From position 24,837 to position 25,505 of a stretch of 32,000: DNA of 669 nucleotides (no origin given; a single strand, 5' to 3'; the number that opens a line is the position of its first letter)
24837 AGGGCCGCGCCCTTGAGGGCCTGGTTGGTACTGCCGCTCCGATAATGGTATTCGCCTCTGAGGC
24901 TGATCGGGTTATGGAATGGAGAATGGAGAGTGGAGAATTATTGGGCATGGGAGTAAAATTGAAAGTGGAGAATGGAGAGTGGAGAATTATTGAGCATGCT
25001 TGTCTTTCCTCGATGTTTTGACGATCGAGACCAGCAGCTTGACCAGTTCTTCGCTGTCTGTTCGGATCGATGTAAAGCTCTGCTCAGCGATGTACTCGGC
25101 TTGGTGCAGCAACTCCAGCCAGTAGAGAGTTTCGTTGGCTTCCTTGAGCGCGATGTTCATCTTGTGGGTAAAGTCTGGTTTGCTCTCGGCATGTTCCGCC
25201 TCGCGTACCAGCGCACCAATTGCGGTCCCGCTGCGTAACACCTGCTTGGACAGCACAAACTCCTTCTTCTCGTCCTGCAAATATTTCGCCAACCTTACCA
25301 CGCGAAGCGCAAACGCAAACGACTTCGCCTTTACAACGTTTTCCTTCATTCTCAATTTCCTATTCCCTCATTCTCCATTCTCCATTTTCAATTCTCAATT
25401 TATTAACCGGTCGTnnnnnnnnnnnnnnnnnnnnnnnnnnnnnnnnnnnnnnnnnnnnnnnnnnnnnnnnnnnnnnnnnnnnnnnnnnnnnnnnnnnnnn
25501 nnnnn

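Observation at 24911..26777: IVS-like four-helix-bundle gene cassettes: inverted-repeat-bounded, duplicated around vapBC, with tandem 5' stumps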

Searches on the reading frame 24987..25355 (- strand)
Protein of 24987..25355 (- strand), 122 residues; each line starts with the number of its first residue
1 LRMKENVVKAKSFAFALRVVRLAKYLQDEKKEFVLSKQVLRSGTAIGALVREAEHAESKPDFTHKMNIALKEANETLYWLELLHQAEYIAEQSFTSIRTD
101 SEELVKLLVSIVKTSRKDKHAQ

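Call 9: search_protein_families(library=pfam, proteins=[window:24987-25355:-], max_evalue=0.01)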
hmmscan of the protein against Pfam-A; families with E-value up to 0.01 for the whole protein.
window:24987-25355:- (122 aa): 1 family
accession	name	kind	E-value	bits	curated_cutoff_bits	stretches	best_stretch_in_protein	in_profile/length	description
PF05635.17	23S_rRNA_IVP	-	1.5e-26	93.1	33.8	1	5-109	2-105/106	23S rRNA-intervening sequence protein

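Call 10: find_homologous_proteins(query=window:24987-25355:-)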
Query window:24987-25355:- (122 aa): 7999 proteins with E <= 0.001 among 8000 candidates; the best 120 are listed.
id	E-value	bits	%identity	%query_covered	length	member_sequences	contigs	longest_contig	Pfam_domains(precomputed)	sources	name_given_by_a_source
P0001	2.6e-64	232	97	96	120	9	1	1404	PF05635.18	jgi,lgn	-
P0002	1.9e-62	226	96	96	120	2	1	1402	PF05635.18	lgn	-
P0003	4.0e-59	215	89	98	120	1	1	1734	PF05635.18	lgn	-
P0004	4.5e-59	215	89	98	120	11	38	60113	PF05635.18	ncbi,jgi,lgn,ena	jgi:four helix bundle protein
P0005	3.8e-58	212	88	98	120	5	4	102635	PF05635.18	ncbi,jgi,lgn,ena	-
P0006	2.0e-57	210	87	98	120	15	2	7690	PF05635.18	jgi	jgi:four helix bundle protein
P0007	2.2e-57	209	85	98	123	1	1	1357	PF05635.18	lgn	-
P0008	5.0e-57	208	87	100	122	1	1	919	PF05635.18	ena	-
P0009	1.0e-56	207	87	98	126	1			PF05635.18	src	-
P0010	1.2e-56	207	86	98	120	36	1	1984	PF05635.18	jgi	jgi:four helix bundle protein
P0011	1.2e-56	207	87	98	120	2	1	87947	PF05635.18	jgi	jgi:four helix bundle protein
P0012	2.7e-56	206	84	98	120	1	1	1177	PF05635.18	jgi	jgi:four helix bundle protein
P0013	3.5e-56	206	82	100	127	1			PF05635.18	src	-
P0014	8.8e-56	204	84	98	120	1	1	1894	PF05635.18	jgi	jgi:four helix bundle protein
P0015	8.9e-56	204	87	98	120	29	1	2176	PF05635.18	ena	-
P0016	1.1e-55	204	84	98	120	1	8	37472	PF05635.18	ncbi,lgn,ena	-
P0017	1.2e-55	204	85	97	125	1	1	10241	PF05635.18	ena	-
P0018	1.8e-55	203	87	97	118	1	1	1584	PF05635.18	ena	-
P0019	1.9e-55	203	87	96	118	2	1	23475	PF05635.18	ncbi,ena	-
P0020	2.4e-55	203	83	95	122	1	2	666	PF05635.18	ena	-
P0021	2.5e-55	203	87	97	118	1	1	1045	PF05635.18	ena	-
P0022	2.9e-55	203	83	97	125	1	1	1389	PF05635.18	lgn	-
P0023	3.3e-55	202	83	98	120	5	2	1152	PF05635.18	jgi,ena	-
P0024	3.7e-55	202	83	98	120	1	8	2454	PF05635.18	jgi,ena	-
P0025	5.8e-55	202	89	93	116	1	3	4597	PF05635.18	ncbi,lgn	-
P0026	6.7e-55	201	88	92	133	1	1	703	PF05635.18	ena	-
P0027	7.1e-55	201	83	98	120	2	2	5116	PF05635.18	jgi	jgi:four helix bundle protein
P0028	7.1e-55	201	83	98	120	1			PF05635.18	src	-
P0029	8.6e-55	201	86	97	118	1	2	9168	PF05635.18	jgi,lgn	-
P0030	9.8e-55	201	84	98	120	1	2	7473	PF05635.18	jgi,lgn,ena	-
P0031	1.1e-54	201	86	93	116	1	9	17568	PF05635.18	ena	-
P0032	1.4e-54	200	83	98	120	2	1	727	PF05635.18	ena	-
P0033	3.6e-54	199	88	90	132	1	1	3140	PF05635.18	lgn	-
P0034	3.8e-54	199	85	98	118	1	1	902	PF05635.18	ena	-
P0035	3.8e-54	199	84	94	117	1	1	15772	PF05635.18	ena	-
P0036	3.9e-54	199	87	92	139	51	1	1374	PF05635.18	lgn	-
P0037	8.7e-54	198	79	98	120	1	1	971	PF05635.18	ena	-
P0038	9.8e-54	198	82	98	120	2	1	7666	PF05635.18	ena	-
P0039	1.2e-53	197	87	92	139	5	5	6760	PF05635.18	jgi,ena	-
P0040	1.3e-53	197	78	98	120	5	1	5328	PF05635.18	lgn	-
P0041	1.9e-53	197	86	92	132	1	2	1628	PF05635.18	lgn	-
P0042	2.3e-53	196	84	98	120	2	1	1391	PF05635.18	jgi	jgi:four helix bundle protein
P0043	2.4e-53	196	86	92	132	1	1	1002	PF05635.18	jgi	jgi:four helix bundle protein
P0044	2.4e-53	196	86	92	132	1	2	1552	PF05635.18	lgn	-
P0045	2.6e-53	196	82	98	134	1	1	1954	PF05635.18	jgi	jgi:four helix bundle protein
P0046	3.6e-53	196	85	93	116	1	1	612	PF05635.18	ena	-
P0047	4.7e-53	195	82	93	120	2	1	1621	PF05635.18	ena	-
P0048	4.8e-53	195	79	98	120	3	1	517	PF05635.18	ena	-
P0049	5.3e-53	195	86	93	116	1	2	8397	PF05635.18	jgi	jgi:four helix bundle protein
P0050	7.0e-53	195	82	98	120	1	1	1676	PF05635.18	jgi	jgi:four helix bundle protein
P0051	7.2e-53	195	84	96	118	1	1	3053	PF05635.18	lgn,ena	-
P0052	8.0e-53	195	83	93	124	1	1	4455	PF05635.18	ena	-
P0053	8.2e-53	195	79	98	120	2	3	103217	PF05635.18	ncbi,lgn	-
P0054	8.3e-53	195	82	98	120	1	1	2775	PF05635.18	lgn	-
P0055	1.1e-52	194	85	92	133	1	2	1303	PF05635.18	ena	-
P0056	1.1e-52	194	80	98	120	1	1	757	PF05635.18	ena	-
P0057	1.1e-52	194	81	95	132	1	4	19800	PF05635.18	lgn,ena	-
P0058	1.4e-52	194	82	98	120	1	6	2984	PF05635.18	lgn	-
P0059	1.5e-52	194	83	96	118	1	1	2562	PF05635.18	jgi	-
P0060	1.7e-52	194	80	98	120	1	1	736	PF05635.18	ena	-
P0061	1.9e-52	194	88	88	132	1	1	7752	PF05635.18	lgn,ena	-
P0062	2.2e-52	193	85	93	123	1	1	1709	PF05635.18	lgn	-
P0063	2.4e-52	193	82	93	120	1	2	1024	PF05635.18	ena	-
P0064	2.6e-52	193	80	98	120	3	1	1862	PF05635.18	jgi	jgi:four helix bundle protein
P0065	3.3e-52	193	81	98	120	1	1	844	PF05635.18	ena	-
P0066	3.3e-52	193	91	87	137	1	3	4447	PF05635.18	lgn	-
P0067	3.4e-52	193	83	98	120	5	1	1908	PF05635.18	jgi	jgi:four helix bundle protein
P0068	3.5e-52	193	82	98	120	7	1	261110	PF05635.18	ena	-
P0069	3.5e-52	193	79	99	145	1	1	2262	PF05635.18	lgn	-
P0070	3.5e-52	193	84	96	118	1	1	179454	PF05635.18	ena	-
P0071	4.1e-52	192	82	93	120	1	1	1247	PF05635.18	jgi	jgi:four helix bundle protein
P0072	4.3e-52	192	78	98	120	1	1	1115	PF05635.18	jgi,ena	-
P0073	4.4e-52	192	78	98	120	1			PF05635.18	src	-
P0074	4.7e-52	192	80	98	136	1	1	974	PF05635.18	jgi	-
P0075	4.7e-52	192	77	98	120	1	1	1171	PF05635.18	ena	-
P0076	4.9e-52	192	85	93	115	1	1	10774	PF05635.18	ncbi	-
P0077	5.1e-52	192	85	91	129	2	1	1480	PF05635.18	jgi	jgi:four helix bundle protein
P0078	5.3e-52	192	78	98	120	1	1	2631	PF05635.18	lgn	-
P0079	5.8e-52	192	85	96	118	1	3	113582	PF05635.18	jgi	jgi:four helix bundle protein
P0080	6.2e-52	192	89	87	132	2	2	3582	PF05635.18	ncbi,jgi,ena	-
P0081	6.8e-52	192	80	98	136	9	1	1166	PF05635.18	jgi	jgi:four helix bundle protein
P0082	7.0e-52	192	81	98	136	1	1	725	PF05635.18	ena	-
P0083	7.0e-52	192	75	100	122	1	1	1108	PF05635.18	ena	-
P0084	9.2e-52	191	81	93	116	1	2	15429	PF05635.18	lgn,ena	-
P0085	9.5e-52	191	77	98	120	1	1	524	PF05635.18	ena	-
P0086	9.6e-52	191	81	96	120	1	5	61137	PF05635.18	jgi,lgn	jgi:four helix bundle protein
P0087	1.0e-51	191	80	98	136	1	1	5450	PF05635.18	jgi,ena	-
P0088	1.0e-51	191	78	98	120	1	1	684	PF05635.18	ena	-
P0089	1.2e-51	191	76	98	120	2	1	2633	PF05635.18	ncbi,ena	-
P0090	1.3e-51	191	79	98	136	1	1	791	PF05635.18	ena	-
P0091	1.4e-51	191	78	98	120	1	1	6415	PF05635.18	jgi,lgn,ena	-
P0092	1.4e-51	191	80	96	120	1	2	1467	PF05635.18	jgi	jgi:four helix bundle protein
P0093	1.4e-51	191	86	92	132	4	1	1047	PF05635.18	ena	-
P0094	1.7e-51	190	84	93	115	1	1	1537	PF05635.18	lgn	-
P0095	2.0e-51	190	80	98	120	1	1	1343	PF05635.18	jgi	jgi:four helix bundle protein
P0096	2.1e-51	190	77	98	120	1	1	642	PF05635.18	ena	-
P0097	2.1e-51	190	77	98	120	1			PF05635.18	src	-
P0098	2.1e-51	190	79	98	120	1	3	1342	PF05635.18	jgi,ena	-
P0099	2.1e-51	190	79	98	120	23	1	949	PF05635.18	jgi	-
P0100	2.2e-51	190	77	98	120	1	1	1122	PF05635.18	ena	-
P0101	2.5e-51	190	77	98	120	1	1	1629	PF05635.18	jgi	jgi:four helix bundle protein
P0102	2.5e-51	190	82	93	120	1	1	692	PF05635.18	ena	-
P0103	2.7e-51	190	81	93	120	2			PF05635.18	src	-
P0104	2.8e-51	190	77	98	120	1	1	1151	PF05635.18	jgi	-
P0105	2.9e-51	190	80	98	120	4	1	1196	PF05635.18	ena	-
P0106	3.0e-51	190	79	98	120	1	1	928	PF05635.18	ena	-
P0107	3.3e-51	190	78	98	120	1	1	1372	PF05635.18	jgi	jgi:four helix bundle protein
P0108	3.3e-51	190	82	93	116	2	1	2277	PF05635.18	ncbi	-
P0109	3.5e-51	190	81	98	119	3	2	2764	PF05635.18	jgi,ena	-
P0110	3.6e-51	189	81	96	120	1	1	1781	PF05635.18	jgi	jgi:four helix bundle protein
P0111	3.7e-51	189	77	98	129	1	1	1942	PF05635.18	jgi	jgi:four helix bundle protein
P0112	4.0e-51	189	76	98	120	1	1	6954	PF05635.18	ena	-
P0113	4.4e-51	189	79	95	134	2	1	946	PF05635.18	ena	-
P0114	4.4e-51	189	76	98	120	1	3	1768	PF05635.18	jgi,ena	jgi:four helix bundle protein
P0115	4.7e-51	189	79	98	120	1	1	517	PF05635.18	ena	-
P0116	4.7e-51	189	87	87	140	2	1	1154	PF05635.18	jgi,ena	-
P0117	4.8e-51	189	85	91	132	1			PF05635.18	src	-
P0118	5.2e-51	189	80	96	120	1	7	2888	PF05635.18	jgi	jgi:four helix bundle protein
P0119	6.0e-51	189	78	98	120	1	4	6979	PF05635.18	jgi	jgi:four helix bundle protein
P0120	7.2e-51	188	82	93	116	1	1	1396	PF05635.18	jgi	-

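Call 12: find_encoding_contigs(protein=window:24987-25349:-, flank=3000, max_places=10)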
Protein window:24987-25349:- (120 aa): 6 contigs read that carry it; 4 places shown.
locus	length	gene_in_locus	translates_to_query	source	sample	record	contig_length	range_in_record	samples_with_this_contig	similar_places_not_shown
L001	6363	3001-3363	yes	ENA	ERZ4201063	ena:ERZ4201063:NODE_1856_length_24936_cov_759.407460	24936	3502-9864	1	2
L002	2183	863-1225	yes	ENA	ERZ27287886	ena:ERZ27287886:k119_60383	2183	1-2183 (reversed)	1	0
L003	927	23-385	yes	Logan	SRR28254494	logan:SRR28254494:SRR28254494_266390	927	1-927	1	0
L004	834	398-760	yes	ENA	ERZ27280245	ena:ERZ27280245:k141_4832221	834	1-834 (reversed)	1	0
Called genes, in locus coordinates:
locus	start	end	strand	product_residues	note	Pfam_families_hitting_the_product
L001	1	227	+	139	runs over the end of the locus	PF00571:CBS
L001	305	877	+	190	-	PF04055:Radical_SAM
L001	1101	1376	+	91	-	PF02604:PhdYeFM_antitox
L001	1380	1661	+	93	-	PF05016:ParE_toxin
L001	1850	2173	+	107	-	PF05635:23S_rRNA_IVP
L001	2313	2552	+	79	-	PF02604:PhdYeFM_antitox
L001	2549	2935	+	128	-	PF01850:PIN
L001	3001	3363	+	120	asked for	PF05635:23S_rRNA_IVP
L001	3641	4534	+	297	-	PF13749:HATPase_c_4, PF13412:HTH_24 (weak)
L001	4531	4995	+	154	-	PF04313:HSDR_N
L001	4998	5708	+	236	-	PF01863:YgjP-like, PF10263:SprT-like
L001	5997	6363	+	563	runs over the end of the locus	PF00664:ABC_membrane, PF00005:ABC_tran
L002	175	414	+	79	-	PF02604:PhdYeFM_antitox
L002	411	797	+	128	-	PF01850:PIN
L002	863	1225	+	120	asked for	PF05635:23S_rRNA_IVP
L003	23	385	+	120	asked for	PF05635:23S_rRNA_IVP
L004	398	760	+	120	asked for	PF05635:23S_rRNA_IVP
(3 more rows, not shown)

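Call 13: find_encoding_contigs(protein=P0004, flank=2500, max_places=10)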
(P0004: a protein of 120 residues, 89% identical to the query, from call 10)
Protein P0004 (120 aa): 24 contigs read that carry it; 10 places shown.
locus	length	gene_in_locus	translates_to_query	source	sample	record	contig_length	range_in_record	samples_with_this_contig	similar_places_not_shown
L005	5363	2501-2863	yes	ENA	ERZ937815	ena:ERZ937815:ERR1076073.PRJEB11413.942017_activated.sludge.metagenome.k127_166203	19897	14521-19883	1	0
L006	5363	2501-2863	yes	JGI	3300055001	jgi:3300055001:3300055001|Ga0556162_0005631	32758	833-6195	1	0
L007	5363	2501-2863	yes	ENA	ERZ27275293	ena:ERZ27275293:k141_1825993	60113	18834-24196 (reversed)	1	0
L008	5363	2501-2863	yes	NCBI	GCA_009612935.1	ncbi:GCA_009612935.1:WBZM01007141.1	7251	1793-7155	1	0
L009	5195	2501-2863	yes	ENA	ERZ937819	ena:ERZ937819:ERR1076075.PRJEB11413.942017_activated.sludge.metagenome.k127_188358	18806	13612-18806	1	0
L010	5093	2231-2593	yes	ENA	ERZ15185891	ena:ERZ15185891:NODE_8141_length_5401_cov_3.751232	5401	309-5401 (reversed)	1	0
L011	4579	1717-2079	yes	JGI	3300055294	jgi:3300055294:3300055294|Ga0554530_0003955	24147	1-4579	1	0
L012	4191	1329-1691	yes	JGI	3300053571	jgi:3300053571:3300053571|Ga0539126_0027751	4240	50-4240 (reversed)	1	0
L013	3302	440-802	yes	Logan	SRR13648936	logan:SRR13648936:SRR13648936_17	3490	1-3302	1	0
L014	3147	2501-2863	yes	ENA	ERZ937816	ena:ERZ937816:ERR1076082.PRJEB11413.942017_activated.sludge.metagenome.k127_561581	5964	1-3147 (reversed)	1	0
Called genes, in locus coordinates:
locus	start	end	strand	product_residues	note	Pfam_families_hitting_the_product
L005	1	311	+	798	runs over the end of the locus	PF12161:HsdM_N, PF02384:N6_Mtase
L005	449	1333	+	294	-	-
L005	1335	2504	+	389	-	PF01420:Methylase_S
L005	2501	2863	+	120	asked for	PF05635:23S_rRNA_IVP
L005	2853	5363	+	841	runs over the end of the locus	?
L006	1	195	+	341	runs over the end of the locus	?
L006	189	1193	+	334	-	-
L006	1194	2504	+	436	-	PF01420:Methylase_S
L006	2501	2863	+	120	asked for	PF05635:23S_rRNA_IVP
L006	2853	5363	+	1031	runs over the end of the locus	PF04313:HSDR_N, PF04851:ResIII, PF18766:SWI2_SNF2, PF22679:T1R_D3-like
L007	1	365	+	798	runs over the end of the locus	PF12161:HsdM_N, PF02384:N6_Mtase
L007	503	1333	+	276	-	-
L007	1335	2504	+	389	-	PF01420:Methylase_S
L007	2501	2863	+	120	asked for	PF05635:23S_rRNA_IVP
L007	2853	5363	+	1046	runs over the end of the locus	PF04313:HSDR_N, PF04851:ResIII, PF18766:SWI2_SNF2, PF22679:T1R_D3-like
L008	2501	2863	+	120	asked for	PF05635:23S_rRNA_IVP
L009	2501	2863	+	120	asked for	PF05635:23S_rRNA_IVP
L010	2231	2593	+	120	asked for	PF05635:23S_rRNA_IVP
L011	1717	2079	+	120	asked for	PF05635:23S_rRNA_IVP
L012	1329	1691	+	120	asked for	PF05635:23S_rRNA_IVP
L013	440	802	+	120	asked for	PF05635:23S_rRNA_IVP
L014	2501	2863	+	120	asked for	PF05635:23S_rRNA_IVP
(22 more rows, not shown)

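Call 16: find_related_loci(query=window:24987-25349:-, collection=genome_contigs, flank=3000)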
Query window:24987-25349:- (120 aa) in genome_contigs; peptide patterns used: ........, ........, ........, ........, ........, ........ (x = any residue, [..] = any of these).
506 stretches matched a pattern; 427 encode a relative of the query (tblastn E <= 1e-3); the best 80 are kept; 80 distinct loci.
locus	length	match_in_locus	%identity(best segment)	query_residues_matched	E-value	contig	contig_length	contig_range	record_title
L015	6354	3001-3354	92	1-118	4e-67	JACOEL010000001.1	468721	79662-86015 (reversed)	MAG: Nitrospira sp. isolate S2bin.17 NODE_15_length_468721_cov_52.323456, whole genome shotgun sequence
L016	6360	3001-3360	86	1-120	4e-64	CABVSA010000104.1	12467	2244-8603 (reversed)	MAG: uncultured Nitrospira sp. isolate Nitrospira sp. RBC100 genome assembly, contig: MAG100_104, whole genome shotgun s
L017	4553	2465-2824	81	1-120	6e-63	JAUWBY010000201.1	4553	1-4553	MAG: Candidatus Eisenbacteria bacterium isolate CSMAG_2124 CSMAG_2124_k141_224151_length_4553_cov_8.0000, whole genome s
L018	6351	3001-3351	84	1-117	1e-62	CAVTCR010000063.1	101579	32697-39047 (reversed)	MAG: uncultured delta proteobacterium isolate MFD00962.bin.2.146 genome assembly, contig: contig_52013, whole genome sho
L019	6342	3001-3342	84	1-114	7e-61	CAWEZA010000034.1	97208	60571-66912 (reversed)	MAG: uncultured delta proteobacterium isolate MFD04752.bin.2.55 genome assembly, contig: contig_153245, whole genome sho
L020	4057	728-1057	88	5-114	2e-60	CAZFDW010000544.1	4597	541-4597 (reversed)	MAG TPA_asm: uncultured Chitinophaga sp. isolate binchicken_co205_138 genome assembly, contig: NODE_18496_length_4597_co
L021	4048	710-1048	85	1-114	5e-60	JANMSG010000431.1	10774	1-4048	MAG: Acidobacteriota bacterium isolate SOY_29_metabat_494 SOY_29_k141_5358463, whole genome shotgun sequence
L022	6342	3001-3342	85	1-114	3e-60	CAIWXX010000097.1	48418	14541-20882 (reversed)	MAG: uncultured Acidobacteria bacterium isolate AlinenSediments_bin-3382 genome assembly, contig: bin-3382:097/183, whol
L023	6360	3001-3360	81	1-120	1e-59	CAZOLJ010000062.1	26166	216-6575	MAG TPA_asm: uncultured Desulfobacteraceae bacterium isolate binchicken_co340_80 genome assembly, contig: NODE_917_lengt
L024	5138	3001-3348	77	1-116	3e-58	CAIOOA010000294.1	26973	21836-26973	MAG: uncultured Methylococcaceae bacterium isolate Day2-3_bin-150 genome assembly, contig: bin-150:294/315, whole genome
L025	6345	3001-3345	77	6-120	1e-55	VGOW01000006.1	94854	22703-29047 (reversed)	MAG: Chloroflexi bacterium isolate M_DeepCast_65m_m1_226 M_DeepCast_65m_m1_226_Ga0194120_10000272, whole genome shotgun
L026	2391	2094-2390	89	9-107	1e-55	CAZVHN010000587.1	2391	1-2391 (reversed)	MAG TPA_asm: uncultured Chloracidobacterium sp. isolate binchicken_co165_162 genome assembly, contig: k141_2445295, whol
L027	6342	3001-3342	75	1-114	2e-54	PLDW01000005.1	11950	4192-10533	MAG: Gemmataceae bacterium isolate palsa_1347 73.20111000_P1S.15_contig_3041, whole genome shotgun sequence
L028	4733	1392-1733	75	1-114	8e-54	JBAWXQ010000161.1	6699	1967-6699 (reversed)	MAG: bacterium isolate ELA067 MAG067_161, whole genome shotgun sequence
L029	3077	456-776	78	9-115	7e-53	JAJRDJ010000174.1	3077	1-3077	MAG: Methylococcaceae bacterium isolate OWC_0087 OWC_0087_k121_6652622, whole genome shotgun sequence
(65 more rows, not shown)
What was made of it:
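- On STRR-type heptamer hairpins: The closest loci are Nitrospira MAGs (92% and 86%; call 16).
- Distribution across phyla is patchy (call 16).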

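Call 33: search_protein_families(library=pfam, alignment_id=A1, max_evalue=0.00001)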
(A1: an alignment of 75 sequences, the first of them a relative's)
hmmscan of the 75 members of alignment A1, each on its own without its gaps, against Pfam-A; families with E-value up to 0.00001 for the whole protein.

A. member 1, L015:1563-2984:+ (473 aa): 1 family
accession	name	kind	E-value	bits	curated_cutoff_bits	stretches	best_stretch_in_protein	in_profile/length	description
PF01420.25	Methylase_S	-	3e-20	73.5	22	1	272-449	3-162/168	Type I restriction modification DNA specificity domain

B. families by the number of members that match (of 75 scanned): 71 families (the first 25 are shown)
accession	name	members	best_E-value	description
PF01420.25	Methylase_S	13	1.1e-61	Type I restriction modification DNA specificity domain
PF00005.33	ABC_tran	11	3e-30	ABC transporter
PF13304.12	AAA_21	10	2e-13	AAA domain, putative AbiEii toxin, Type IV TA system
PF04851.21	ResIII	7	5.2e-41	Type III restriction enzyme, res subunit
PF02384.22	N6_Mtase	6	1.5e-98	N-6 DNA Methylase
PF07669.17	Eco57I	5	1.4e-13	Eco57I restriction-modification methylase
PF12161.14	HsdM_N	5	2.6e-09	HsdM N-terminal domain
PF13310.11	Virulence_RhuM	4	1.5e-111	Virulence protein RhuM family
PF18766.7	SWI2_SNF2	4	3.7e-79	SWI2/SNF2 ATPase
PF22679.2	T1R_D3-like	4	7.8e-62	Type I restriction enzyme subunit R domain 3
PF04313.20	HSDR_N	4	1.3e-35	Type I restriction enzyme R protein N terminus (HSDR_N)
PF13657.11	Couple_hipA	3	3e-21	HipA N-terminal domain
PF03720.21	UDPG_MGDP_dh_C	2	9.2e-23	UDP-glucose/GDP-mannose dehydrogenase family, UDP binding domain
PF00583.31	Acetyltransf_1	2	2e-14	Acetyltransferase (GNAT) family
PF13508.13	Acetyltransf_7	2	1.7e-08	Acetyltransferase (GNAT) domain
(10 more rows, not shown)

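Call 34: search_protein_families(library=pfam, alignment_id=A2, max_evalue=0.00001)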
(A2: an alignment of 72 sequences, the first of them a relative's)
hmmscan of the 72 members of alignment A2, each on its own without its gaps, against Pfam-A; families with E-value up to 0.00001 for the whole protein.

A. member 1, L015:3371-4783:+ (470 aa): 3 families
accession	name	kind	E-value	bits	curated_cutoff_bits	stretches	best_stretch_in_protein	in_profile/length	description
PF13749.12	HATPase_c_4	-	1.3e-18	67.2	26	1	292-378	1-88/89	Putative ATP-dependent DNA helicase recG C-terminal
PF04326.19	SLFN_AlbA_2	-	2.1e-12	48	25.3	1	19-124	1-117/118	Schlafen, AlbA_2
PF13412.12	HTH_24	-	6.2e-06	26.1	21.9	0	413-455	4-46/48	Winged helix-turn-helix DNA-binding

B. families by the number of members that match (of 72 scanned): 91 families (the first 25 are shown)
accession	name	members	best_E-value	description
PF12698.13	ABC2_membrane_3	9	1.5e-53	ABC-2 family transporter protein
PF01061.29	ABC2_membrane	9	1.1e-33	ABC-2 type transporter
PF12679.13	ABC2_membrane_2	9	2e-20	ABC-2 family transporter protein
PF04851.21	ResIII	6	7.4e-41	Type III restriction enzyme, res subunit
PF13749.12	HATPase_c_4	6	1.3e-21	Putative ATP-dependent DNA helicase recG C-terminal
PF04326.19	SLFN_AlbA_2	6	3.6e-13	Schlafen, AlbA_2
PF18766.7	SWI2_SNF2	5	5.3e-73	SWI2/SNF2 ATPase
PF04313.20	HSDR_N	4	4.9e-45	Type I restriction enzyme R protein N terminus (HSDR_N)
PF00270.35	DEAD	4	2.4e-13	DEAD/DEAH box helicase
PF02384.22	N6_Mtase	3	1.5e-71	N-6 DNA Methylase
PF01863.23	YgjP-like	3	5.8e-63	YgjP-like, metallopeptidase domain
PF22679.2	T1R_D3-like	3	8.8e-62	Type I restriction enzyme subunit R domain 3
PF01420.25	Methylase_S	3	1e-51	Type I restriction modification DNA specificity domain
PF07804.18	HipA_C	3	4e-42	HipA-like C-terminal domain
PF07669.17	Eco57I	3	4.7e-09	Eco57I restriction-modification methylase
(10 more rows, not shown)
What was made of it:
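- Downstream neighbours include AlbA_2 6, HsdR 4-6 and YgjP 3 (calls 33, 34).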

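Call 36: search_solved_structures(query=window:24987-25349:-, max_evalue=0.01)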
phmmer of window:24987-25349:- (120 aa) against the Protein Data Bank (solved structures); distinct sequences matched with E-value up to 0.01: 1.
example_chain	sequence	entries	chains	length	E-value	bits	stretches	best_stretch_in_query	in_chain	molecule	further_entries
2rld_A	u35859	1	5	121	8.7e-42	144.7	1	1-115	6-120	Uncharacterized protein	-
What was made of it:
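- On PF05635 / TIGR02436 four-helix-bundle (23S rRNA IVS protein) family: PDB 2RLD matches at E 8.7e-42 (call 36).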

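Call 44: search_protein_families(library=ncbifam, proteins=[window:24987-25349:-], max_evalue=0.001)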
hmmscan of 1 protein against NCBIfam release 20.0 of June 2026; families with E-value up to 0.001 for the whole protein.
window:24987-25349:- (120 aa): 3 families
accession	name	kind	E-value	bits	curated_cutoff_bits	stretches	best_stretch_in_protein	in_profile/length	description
TIGR02436.1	TIGR02436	subfamily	1.8e-29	102.2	24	1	6-113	1-108/109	four helix bundle protein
NF008911.0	PRK12275.1-2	subfamily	8.5e-07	29.5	137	1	3-113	6-115/118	hypothetical protein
NF008912.0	PRK12275.1-6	subfamily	5.9e-06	26.3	124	1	21-115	20-113/117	hypothetical protein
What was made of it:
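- On PF05635 / TIGR02436 four-helix-bundle (23S rRNA IVS protein) family: TIGR02436 scores 102 bits against a cut-off of 24 (call 44).
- Checked: ORFs: each block carries a minus-strand ORF (24987-25349; 26138-26500) that matches PF05635 (E 1.5e-26), TIGR02436 (1.8e-29) and PDB 2RLD (8.7e-42) (calls 9, 44, 36).
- Family membership: calls 9, 36, 44.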

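Call 45: search_protein_families(library=padloc, proteins=[window:24987-25349:-], max_evalue=0.001)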
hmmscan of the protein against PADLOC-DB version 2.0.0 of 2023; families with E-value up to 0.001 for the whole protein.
window:24987-25349:- (120 aa): 1 family
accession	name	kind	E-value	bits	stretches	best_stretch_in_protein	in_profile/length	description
PDLC00787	Cyclase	-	0.00058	17.3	1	16-75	174-231/333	oligonucleotide-cyclase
